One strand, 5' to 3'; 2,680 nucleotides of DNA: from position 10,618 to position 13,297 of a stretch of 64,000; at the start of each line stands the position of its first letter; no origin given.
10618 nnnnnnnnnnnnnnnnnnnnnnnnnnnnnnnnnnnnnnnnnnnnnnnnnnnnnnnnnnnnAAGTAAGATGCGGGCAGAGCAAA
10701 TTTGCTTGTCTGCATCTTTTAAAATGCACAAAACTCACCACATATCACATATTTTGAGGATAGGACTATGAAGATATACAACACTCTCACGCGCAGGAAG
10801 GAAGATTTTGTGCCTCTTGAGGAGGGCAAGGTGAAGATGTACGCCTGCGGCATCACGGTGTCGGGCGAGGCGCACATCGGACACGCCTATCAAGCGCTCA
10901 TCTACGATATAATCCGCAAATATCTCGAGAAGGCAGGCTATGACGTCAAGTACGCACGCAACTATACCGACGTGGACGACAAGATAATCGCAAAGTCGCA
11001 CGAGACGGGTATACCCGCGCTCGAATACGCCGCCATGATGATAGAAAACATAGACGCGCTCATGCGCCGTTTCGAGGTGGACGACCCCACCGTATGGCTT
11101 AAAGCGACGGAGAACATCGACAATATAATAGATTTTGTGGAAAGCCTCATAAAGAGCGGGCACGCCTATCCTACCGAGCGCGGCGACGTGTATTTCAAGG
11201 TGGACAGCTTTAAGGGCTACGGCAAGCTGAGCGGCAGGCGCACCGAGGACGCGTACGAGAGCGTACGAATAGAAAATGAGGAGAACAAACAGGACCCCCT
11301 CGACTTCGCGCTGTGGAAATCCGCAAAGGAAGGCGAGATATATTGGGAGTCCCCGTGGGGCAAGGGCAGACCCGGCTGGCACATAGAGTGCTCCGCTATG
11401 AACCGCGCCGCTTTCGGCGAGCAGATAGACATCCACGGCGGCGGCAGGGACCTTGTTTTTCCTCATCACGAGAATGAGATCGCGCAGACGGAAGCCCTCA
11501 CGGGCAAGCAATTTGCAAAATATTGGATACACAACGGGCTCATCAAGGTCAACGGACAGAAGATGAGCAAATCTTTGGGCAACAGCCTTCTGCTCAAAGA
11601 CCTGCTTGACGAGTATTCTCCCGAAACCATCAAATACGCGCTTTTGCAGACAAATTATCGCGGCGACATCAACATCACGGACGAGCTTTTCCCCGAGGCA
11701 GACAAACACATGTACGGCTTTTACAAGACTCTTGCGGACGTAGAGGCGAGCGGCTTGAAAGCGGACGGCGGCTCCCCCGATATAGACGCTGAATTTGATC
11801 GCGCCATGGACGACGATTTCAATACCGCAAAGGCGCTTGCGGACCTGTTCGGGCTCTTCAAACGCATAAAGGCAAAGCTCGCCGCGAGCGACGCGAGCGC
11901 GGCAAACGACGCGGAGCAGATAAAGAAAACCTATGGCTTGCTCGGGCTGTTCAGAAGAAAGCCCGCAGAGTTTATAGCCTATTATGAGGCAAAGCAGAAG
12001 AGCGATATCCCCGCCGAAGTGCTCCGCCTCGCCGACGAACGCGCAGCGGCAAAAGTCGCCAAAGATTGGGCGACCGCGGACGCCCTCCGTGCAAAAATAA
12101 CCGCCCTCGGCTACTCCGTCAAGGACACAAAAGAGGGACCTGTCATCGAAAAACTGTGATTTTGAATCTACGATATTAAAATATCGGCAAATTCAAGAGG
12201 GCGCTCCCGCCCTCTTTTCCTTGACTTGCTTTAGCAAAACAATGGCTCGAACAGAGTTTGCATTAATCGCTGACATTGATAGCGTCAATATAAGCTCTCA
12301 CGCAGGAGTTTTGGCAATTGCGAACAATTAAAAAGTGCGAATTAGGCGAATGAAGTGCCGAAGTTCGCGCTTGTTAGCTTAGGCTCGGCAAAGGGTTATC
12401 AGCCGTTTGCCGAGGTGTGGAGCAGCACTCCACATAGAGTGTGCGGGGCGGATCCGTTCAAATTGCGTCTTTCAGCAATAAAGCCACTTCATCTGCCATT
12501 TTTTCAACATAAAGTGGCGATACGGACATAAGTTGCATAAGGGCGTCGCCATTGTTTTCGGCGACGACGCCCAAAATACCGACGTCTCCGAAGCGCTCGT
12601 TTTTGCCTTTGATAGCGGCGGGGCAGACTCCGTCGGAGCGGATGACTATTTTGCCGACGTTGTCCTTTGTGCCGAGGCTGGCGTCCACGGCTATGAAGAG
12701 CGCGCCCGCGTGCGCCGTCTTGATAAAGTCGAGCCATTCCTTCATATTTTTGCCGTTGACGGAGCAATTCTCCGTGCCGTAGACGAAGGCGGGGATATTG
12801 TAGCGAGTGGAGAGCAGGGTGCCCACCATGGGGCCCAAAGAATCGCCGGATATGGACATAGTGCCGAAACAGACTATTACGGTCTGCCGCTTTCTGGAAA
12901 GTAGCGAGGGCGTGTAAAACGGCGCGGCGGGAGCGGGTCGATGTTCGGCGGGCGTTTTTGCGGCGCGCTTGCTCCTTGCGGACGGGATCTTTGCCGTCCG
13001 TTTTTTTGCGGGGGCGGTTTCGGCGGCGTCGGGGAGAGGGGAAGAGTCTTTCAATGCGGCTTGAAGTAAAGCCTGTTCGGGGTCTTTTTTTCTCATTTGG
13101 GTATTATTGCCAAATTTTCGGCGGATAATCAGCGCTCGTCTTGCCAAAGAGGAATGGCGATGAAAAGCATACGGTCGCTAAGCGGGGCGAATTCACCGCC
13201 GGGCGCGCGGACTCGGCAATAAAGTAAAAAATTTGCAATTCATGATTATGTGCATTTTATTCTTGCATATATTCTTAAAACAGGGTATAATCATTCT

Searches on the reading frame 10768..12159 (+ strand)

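Call 46: search_protein_families(library=pfam, proteins=[window:10768-12159:+], max_evalue=0.00001)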
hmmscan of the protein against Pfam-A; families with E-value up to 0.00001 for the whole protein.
window:10768-12159:+ (463 aa): 6 families
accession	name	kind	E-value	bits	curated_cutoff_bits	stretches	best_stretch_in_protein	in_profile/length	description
PF01406.26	tRNA-synt_1e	-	7.8e-122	406.8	27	1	14-311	2-299/301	tRNA synthetases class I (C) catalytic domain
PF00133.28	tRNA-synt_1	-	5.3e-13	49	22.7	1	221-303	330-413/414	tRNA synthetases class I (I, L, M and V)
PF09334.17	tRNA-synt_1g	-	6.4e-13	48.7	20.1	1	31-143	10-123/391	tRNA synthetases class I (M)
PF09190.17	DALR_2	-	2.3e-11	44.5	22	1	342-395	1-56/57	DALR domain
PF01921.24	tRNA-synt_1f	-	2.8e-10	40.1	27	0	21-70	22-71/360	tRNA synthetases class I (K)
PF23493.1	CysS_C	-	1.5e-06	28.6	23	1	413-456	3-46/51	Cysteinyl-tRNA ligase anticodon binding domain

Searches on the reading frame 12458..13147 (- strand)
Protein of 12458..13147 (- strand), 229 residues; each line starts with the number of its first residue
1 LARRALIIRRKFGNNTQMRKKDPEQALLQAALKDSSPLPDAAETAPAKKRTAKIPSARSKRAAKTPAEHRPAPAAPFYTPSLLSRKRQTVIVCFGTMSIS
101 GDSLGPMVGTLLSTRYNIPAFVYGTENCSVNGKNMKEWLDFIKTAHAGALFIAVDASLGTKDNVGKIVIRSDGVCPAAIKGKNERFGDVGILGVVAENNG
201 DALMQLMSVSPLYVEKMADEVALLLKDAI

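Call 48: search_protein_families(library=pfam, proteins=[window:12458-13147:-], max_evalue=0.00001)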
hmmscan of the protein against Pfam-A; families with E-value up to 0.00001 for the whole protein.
window:12458-13147:- (229 aa): 1 family
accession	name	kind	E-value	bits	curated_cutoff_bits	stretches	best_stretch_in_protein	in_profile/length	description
PF06866.16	DUF1256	-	2.4e-28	99.1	27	1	83-221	22-161/164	Protein of unknown function (DUF1256)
